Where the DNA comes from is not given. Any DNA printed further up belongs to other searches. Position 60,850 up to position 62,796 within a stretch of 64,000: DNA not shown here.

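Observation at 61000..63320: Tmk-ThyX fusion adjacent to dcd: a compact dTTP-synthesis module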

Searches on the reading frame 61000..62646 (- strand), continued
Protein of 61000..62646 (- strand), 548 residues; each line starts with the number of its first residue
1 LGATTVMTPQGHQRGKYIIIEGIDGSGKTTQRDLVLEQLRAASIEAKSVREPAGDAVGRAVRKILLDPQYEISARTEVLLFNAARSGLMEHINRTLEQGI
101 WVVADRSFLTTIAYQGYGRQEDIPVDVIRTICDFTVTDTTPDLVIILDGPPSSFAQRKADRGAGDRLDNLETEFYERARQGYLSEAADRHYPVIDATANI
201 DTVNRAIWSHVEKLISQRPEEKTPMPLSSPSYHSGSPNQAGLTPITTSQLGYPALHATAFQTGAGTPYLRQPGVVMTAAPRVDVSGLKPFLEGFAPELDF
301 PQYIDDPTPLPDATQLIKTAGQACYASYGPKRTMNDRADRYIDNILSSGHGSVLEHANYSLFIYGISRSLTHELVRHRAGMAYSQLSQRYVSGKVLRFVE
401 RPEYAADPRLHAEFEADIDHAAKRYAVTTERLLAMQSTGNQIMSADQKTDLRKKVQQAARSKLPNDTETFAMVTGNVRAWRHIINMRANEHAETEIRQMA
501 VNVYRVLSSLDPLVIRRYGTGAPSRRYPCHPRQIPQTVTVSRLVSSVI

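Call 20: search_protein_representatives(alignment_id=A2)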
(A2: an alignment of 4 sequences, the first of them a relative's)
Query: 4 sequences, 533 profile positions. Proteins with E-value up to 0.001 (for the whole library): 28518; up to 1e-10: 13176; up to 1e-30: 684. The best 150 are listed.
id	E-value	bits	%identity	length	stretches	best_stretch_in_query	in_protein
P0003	0.0e+00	1148.1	-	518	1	3-533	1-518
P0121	1.5e-108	380.1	-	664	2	319-530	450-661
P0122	1.9e-108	379.7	-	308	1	244-532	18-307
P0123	1.3e-103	363.7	-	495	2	249-380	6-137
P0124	8.3e-90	318.2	-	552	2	248-380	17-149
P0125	4.8e-89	315.7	-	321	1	248-533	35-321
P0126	3.8e-86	306.1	-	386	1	247-527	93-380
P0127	4.9e-86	305.7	-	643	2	367-526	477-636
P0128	2.0e-85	303.7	-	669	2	369-532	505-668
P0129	7.8e-85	301.8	-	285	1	247-456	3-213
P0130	8.3e-85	301.7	-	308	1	244-532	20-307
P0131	4.3e-84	299.3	-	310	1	245-527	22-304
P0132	8.7e-84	298.3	-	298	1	247-529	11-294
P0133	4.5e-81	289.4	-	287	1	255-532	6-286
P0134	4.9e-81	289.2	-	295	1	240-532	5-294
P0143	2.8e-75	270.2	-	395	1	242-515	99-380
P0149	1.5e-72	261.2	-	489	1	258-531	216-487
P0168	2.5e-68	247.3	-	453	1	255-527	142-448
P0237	3.5e-52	194.0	-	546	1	9-255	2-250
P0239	1.0e-51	192.5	-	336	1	9-221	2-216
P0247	3.0e-50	187.6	-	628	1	10-234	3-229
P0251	7.1e-50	186.4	-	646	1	10-214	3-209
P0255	2.8e-49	184.4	-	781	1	9-231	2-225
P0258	7.0e-49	183.1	-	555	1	10-234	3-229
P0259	8.6e-49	182.8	-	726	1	9-232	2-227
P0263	2.0e-48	181.6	-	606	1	6-216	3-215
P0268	2.6e-47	177.9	-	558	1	10-218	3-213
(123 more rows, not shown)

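Call 22: search_protein_families(library=pfam, proteins=[P0149, P0237, P0123, P0124, P0121, P0168, P0247, P0126, P0143, P0239], max_evalue=0.001)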
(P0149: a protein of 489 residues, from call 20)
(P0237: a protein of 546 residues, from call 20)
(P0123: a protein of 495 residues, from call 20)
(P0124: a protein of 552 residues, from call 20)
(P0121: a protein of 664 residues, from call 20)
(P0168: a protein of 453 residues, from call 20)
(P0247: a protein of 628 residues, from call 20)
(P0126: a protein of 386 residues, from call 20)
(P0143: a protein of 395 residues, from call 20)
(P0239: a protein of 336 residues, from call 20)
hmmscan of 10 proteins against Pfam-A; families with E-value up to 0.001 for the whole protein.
P0149 (489 aa): 1 family
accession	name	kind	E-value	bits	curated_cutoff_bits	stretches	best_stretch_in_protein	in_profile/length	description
PF02511.20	Thy1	-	1e-42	146.5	24.8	1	269-464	11-190/191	Thymidylate synthase complementing protein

P0237 (546 aa): 7 families
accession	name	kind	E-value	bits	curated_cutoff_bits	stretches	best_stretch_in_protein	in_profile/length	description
PF02223.23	Thymidylate_kin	-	1.5e-28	100.2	27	1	9-198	1-185/185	Thymidylate kinase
PF02511.20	Thy1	-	2e-06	28.1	24.8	0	439-525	96-182/191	Thymidylate synthase complementing protein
PF13671.12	AAA_33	-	2.2e-05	25.2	27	1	7-172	2-139/143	AAA domain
PF13401.12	AAA_22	-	2.5e-05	25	27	1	5-75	6-75/130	AAA domain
PF01712.25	dNK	-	3.8e-05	24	27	1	7-187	1-178/203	Deoxynucleoside kinase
PF13521.12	AAA_28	-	0.00018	22.2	27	1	7-139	2-117/164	AAA domain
PF13238.12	AAA_18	-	0.00064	20.6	29.4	0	7-156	1-115/128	AAA domain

P0123 (495 aa): 2 families
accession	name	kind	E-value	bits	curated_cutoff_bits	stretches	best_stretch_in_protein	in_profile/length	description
PF02511.20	Thy1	-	1.5e-39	136.2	24.8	2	341-470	82-190/191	Thymidylate synthase complementing protein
PF14890.11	Intein_splicing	-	2.3e-06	28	35.8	0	320-341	135-155/155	Intein splicing domain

P0124 (552 aa): 3 families
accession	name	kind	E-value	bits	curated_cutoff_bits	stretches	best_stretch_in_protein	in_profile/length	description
PF02511.20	Thy1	-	2.1e-39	135.7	24.8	2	393-527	73-190/191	Thymidylate synthase complementing protein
PF14890.11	Intein_splicing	-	1.4e-11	44.9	35.8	1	200-398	29-155/155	Intein splicing domain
PF07460.16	NUMOD3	-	4.5e-05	23.7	20.4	1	266-287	1-22/37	NUMOD3 motif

P0121 (664 aa): 2 families
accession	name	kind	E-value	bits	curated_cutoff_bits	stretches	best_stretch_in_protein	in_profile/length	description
PF02511.20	Thy1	-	5.6e-43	147.4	24.8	1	451-639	20-190/191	Thymidylate synthase complementing protein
PF14528.11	LAGLIDADG_3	-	1.2e-13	51.6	22.5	1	342-404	5-70/82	LAGLIDADG-like domain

P0168 (453 aa): 1 family
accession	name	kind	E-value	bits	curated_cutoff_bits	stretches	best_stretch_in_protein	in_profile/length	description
PF02511.20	Thy1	-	2.5e-41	142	24.8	1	207-429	7-190/191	Thymidylate synthase complementing protein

P0247 (628 aa): 5 families
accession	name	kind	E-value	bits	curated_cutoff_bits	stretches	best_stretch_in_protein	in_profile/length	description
PF02223.23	Thymidylate_kin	-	9.6e-27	94.3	27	1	9-198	1-185/185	Thymidylate kinase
PF02511.20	Thy1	-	9.4e-10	39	24.8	1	446-617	12-183/191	Thymidylate synthase complementing protein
PF01712.25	dNK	-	4.7e-06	27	27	1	7-191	1-182/203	Deoxynucleoside kinase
PF13401.12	AAA_22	-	2.8e-05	24.9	27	1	4-76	5-76/130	AAA domain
PF13671.12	AAA_33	-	0.00029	21.6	27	0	7-171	2-138/143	AAA domain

P0126 (386 aa): 1 family
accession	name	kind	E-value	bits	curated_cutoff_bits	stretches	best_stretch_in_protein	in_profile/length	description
PF02511.20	Thy1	-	1.2e-42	146.3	24.8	1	160-361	9-190/191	Thymidylate synthase complementing protein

P0143 (395 aa): 1 family
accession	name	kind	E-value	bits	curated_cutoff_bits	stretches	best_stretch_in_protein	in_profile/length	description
PF02511.20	Thy1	-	1.5e-42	146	24.8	1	174-373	9-190/191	Thymidylate synthase complementing protein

P0239 (336 aa): 7 families
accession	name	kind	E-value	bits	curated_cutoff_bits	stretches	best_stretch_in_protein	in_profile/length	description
PF02223.23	Thymidylate_kin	-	1.8e-25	90.2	27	1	9-197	1-184/185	Thymidylate kinase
PF13401.12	AAA_22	-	6.4e-07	30.2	27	1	6-77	7-77/130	AAA domain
PF01712.25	dNK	-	1.8e-05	25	27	1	7-190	1-180/203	Deoxynucleoside kinase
PF13521.12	AAA_28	-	2.1e-05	25.2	27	0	7-121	2-103/164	AAA domain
PF13191.12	AAA_16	-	4e-05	24.6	32.6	1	5-210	25-160/167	AAA ATPase domain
PF25199.1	nSTAND_NTPase5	-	0.00089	19.5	34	0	3-58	40-96/145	Novel STAND NTPase 5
PF13671.12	AAA_33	-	0.00092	20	27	0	7-171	2-138/143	AAA domain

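Call 23: search_protein_families(library=pfam, proteins=[P0251, P0255, P0258, P0259, P0263, P0268], max_evalue=0.001)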
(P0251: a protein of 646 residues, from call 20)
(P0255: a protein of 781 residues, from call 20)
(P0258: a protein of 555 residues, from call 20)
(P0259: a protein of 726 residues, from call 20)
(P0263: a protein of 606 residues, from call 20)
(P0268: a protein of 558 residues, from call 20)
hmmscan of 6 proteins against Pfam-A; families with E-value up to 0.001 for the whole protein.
P0251 (646 aa): 7 families
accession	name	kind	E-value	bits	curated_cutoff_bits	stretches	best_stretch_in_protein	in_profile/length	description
PF02223.23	Thymidylate_kin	-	1.9e-27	96.6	27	1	9-198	1-185/185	Thymidylate kinase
PF02511.20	Thy1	-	8e-07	29.5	24.8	0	293-370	96-158/191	Thymidylate synthase complementing protein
PF01712.25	dNK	-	3.6e-06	27.3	27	1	7-191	1-182/203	Deoxynucleoside kinase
PF13401.12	AAA_22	-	4.4e-05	24.2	27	1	6-75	7-75/130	AAA domain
PF13671.12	AAA_33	-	9.2e-05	23.2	27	1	7-171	2-138/143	AAA domain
PF13521.12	AAA_28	-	0.00019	22.1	27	1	7-139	2-117/164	AAA domain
PF13238.12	AAA_18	-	0.0005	21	29.4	0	7-155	1-114/128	AAA domain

P0255 (781 aa): 6 families
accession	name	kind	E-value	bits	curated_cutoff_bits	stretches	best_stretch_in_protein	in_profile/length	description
PF02511.20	Thy1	-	5.6e-34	118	24.8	2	573-732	17-190/191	Thymidylate synthase complementing protein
PF02223.23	Thymidylate_kin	-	5.1e-31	108.2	27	1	9-198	1-185/185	Thymidylate kinase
PF01712.25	dNK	-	0.00011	22.5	27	1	7-190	1-181/203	Deoxynucleoside kinase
PF13671.12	AAA_33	-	0.00031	21.5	27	1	7-154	2-120/143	AAA domain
PF13238.12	AAA_18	-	0.00041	21.2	29.4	0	7-156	1-115/128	AAA domain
PF13401.12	AAA_22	-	0.00095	19.9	27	0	5-65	6-65/130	AAA domain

P0258 (555 aa): 8 families
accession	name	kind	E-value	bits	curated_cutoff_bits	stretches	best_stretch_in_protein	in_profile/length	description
PF02223.23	Thymidylate_kin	-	3e-24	86.2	27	1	9-197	1-184/185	Thymidylate kinase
PF01712.25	dNK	-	4.9e-07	30.1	27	1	7-191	1-182/203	Deoxynucleoside kinase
PF03266.21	NTPase_1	-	0.00011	22.5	23.9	1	7-36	2-31/168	NTPase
PF05729.18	NACHT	-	0.00017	21.9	26.7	1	6-34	2-30/167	NACHT domain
PF13671.12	AAA_33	-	0.00018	22.2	27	1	7-171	2-138/143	AAA domain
PF13521.12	AAA_28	-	0.00052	20.7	27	1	7-166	2-143/164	AAA domain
PF25199.1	nSTAND_NTPase5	-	0.00089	19.5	34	0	4-58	41-96/145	Novel STAND NTPase 5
PF01656.29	CbiA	-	0.00095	19.6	25.4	0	8-328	3-101/125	CobQ/CobB/MinD/ParA nucleotide binding domain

P0259 (726 aa): 6 families
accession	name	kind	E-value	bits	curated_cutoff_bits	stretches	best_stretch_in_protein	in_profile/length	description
PF02223.23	Thymidylate_kin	-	1.2e-30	107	27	1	9-198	1-185/185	Thymidylate kinase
PF01712.25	dNK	-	7e-08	32.9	27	1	7-194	1-190/203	Deoxynucleoside kinase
PF13238.12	AAA_18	-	1.7e-05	25.7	29.4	1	7-160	1-121/128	AAA domain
PF13671.12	AAA_33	-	2.9e-05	24.8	27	1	7-171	2-138/143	AAA domain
PF13401.12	AAA_22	-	4.9e-05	24.1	27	1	6-74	7-74/130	AAA domain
PF13207.12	AAA_17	-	0.00034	21.4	27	0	11-29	2-20/136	AAA domain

P0263 (606 aa): 4 families
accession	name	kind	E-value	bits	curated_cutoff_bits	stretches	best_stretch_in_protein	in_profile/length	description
PF02223.23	Thymidylate_kin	-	5.3e-26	91.9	27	1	13-199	1-182/185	Thymidylate kinase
PF01712.25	dNK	-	5.5e-09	36.5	27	1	12-195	2-182/203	Deoxynucleoside kinase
PF13238.12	AAA_18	-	4.7e-05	24.3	29.4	1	11-161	1-116/128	AAA domain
PF13521.12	AAA_28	-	0.00034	21.3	27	1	11-125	2-103/164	AAA domain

P0268 (558 aa): 6 families
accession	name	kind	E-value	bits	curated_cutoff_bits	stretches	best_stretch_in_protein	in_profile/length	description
PF02223.23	Thymidylate_kin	-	3.9e-27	95.6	27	1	9-198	1-185/185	Thymidylate kinase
PF02511.20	Thy1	-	2.1e-09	37.9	24.8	1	360-549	2-191/191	Thymidylate synthase complementing protein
PF13671.12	AAA_33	-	1.2e-05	26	27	1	7-171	2-138/143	AAA domain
PF13521.12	AAA_28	-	0.00011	22.9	27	1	7-152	2-128/164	AAA domain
PF13238.12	AAA_18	-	0.00062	20.7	29.4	0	7-154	1-113/128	AAA domain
PF13401.12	AAA_22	-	0.00084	20.1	27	0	6-74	7-74/130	AAA domain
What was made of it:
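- Tried and rejected: The other long hits were intein-containing ThyX (P0121, P0123, P0124) or the separate Tmk-ThyX-like families (calls 20, 22, 23).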

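Call 24: list_cluster_members(proteins=[P0003, P0237, P0247, P0251, P0255, P0258, P0259, P0263, P0268, P0149])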
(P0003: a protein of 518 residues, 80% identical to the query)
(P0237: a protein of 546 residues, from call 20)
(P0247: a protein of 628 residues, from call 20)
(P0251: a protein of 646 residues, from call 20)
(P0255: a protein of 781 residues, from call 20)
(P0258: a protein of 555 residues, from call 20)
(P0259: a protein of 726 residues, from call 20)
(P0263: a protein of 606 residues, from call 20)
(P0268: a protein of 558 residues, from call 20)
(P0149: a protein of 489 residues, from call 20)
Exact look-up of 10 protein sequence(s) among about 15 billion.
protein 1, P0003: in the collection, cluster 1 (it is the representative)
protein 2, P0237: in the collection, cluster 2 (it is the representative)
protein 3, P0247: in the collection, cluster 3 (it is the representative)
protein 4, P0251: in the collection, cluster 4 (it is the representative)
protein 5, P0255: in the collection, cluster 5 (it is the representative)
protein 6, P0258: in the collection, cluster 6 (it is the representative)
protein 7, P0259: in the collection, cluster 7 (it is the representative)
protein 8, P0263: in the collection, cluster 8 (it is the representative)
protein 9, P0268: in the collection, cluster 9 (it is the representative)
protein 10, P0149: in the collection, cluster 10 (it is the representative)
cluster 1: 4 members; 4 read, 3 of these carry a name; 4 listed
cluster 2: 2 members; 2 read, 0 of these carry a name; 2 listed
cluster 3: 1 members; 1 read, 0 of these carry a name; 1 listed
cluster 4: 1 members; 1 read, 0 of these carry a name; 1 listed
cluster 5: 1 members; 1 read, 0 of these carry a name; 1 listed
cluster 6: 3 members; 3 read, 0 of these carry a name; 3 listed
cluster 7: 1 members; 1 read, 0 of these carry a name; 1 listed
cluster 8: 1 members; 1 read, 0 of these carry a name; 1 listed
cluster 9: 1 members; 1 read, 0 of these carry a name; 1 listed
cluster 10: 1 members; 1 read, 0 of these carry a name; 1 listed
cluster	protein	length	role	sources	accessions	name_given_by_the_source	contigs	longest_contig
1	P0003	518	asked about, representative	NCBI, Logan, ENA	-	-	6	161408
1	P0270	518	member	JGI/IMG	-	thymidylate synthase (FAD)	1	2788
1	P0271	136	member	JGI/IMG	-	dTMP kinase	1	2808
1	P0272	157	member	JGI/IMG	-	thymidylate synthase (FAD)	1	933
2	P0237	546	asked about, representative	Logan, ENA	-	-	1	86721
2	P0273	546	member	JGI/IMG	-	-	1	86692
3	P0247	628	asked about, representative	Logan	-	-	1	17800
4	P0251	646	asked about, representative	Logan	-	-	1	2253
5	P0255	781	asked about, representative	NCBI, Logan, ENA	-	-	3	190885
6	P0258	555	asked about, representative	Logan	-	-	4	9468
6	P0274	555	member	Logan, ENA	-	-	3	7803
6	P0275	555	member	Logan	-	-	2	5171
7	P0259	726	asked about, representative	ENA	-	-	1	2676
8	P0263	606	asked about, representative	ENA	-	-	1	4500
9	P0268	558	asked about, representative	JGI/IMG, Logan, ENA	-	-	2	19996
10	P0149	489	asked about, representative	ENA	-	-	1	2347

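Call 26: find_encoding_contigs(protein=P0255, flank=6000, max_places=2)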
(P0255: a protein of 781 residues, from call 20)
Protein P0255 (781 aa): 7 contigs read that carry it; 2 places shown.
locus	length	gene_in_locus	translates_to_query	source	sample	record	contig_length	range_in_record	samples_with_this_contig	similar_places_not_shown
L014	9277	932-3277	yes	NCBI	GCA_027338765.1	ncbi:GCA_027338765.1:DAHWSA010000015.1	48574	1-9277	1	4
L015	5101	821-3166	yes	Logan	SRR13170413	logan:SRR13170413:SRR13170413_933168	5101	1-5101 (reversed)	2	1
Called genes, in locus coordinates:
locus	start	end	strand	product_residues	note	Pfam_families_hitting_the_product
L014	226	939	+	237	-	PF22769:DCD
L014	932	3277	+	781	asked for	PF02223:Thymidylate_kin, PF02511:Thy1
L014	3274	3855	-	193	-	-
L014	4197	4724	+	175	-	PF00466:Ribosomal_L10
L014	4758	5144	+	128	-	PF16320:Ribosomal_L12_N, PF00542:Ribosomal_L12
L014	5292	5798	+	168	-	-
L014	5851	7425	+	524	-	PF05496:RuvB_N (weak), PF13177:DNA_pol3_delta2, PF00004:AAA, PF07728:AAA_5 (weak), PF13173:AAA_14 (weak), PF13401:AAA_22 (faint), PF22608:DNAX_ATPase_lid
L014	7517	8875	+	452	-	PF00772:DnaB, PF13481:AAA_25, PF03796:DnaB_C, PF06745:ATPase (weak)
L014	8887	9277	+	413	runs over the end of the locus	-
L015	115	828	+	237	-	PF22769:DCD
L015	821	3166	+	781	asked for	PF02223:Thymidylate_kin, PF02511:Thy1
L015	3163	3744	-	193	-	-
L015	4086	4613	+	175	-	PF00466:Ribosomal_L10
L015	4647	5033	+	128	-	PF16320:Ribosomal_L12_N, PF00542:Ribosomal_L12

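Call 27: find_encoding_contigs(protein=P0004, flank=5000, max_places=2)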
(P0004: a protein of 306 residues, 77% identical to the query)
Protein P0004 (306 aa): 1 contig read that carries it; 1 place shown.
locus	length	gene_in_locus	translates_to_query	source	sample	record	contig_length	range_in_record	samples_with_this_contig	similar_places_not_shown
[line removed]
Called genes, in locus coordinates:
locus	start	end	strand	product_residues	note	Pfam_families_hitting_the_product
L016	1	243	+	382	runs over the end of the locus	PF00687:Ribosomal_L1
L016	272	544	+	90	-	PF10041:DUF2277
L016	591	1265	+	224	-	PF22769:DCD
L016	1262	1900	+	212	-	PF02223:Thymidylate_kin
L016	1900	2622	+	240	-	PF02223:Thymidylate_kin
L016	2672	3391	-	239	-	-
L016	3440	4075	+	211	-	PF01467:CTP_transf_like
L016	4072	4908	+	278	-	PF00383:dCMP_cyt_deam_1, PF14437:MafB19-deam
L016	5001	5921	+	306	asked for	PF02511:Thy1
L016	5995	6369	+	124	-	PF03091:CutA1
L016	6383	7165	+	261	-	?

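Call 28: find_encoding_contigs(protein=P0007, flank=5000, max_places=2)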
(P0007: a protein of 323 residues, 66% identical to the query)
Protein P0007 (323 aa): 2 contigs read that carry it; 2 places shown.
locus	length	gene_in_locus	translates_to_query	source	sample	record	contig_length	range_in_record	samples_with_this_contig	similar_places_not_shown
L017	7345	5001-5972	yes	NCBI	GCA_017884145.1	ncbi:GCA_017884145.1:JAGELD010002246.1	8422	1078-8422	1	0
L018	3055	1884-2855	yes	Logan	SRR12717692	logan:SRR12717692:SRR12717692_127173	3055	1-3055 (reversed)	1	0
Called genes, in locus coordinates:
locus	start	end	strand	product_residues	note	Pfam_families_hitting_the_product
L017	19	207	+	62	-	PF00584:SecE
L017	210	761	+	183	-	PF02357:NusG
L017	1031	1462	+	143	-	PF03946:Ribosomal_L11_N, PF00298:Ribosomal_L11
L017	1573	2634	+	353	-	PF00687:Ribosomal_L1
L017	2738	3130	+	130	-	-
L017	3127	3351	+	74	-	-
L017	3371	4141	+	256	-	PF22769:DCD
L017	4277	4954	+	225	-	PF13521:AAA_28 (weak), PF02223:Thymidylate_kin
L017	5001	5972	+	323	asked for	PF02511:Thy1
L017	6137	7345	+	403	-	?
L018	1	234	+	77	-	?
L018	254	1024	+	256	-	PF22769:DCD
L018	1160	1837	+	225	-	PF13521:AAA_28 (weak), PF02223:Thymidylate_kin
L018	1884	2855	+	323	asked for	PF02511:Thy1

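Call 29: find_encoding_contigs(protein=P0010, flank=5000, max_places=2)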
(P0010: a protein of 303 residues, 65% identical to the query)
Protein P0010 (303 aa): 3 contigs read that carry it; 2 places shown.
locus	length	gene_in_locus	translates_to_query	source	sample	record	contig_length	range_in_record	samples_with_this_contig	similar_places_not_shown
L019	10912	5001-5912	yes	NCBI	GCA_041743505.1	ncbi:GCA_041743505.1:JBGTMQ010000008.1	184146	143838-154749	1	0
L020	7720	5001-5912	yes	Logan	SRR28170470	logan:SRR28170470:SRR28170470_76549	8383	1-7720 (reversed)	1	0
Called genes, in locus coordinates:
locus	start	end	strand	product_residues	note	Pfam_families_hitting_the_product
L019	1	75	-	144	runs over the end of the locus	PF00293:NUDIX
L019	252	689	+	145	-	PF03946:Ribosomal_L11_N, PF00298:Ribosomal_L11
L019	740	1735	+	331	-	PF00687:Ribosomal_L1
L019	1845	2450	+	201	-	PF01467:CTP_transf_like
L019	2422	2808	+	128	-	-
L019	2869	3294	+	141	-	PF00383:dCMP_cyt_deam_1, PF14437:MafB19-deam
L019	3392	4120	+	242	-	PF02223:Thymidylate_kin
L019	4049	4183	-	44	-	-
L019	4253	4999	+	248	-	PF22769:DCD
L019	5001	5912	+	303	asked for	PF02511:Thy1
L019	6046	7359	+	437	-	PF00464:SHMT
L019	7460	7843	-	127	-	-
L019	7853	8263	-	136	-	-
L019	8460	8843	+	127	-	-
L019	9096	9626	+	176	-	PF00466:Ribosomal_L10, PF27436:RL10_C (faint)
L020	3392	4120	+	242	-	PF02223:Thymidylate_kin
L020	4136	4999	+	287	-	PF22769:DCD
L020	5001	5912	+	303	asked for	PF02511:Thy1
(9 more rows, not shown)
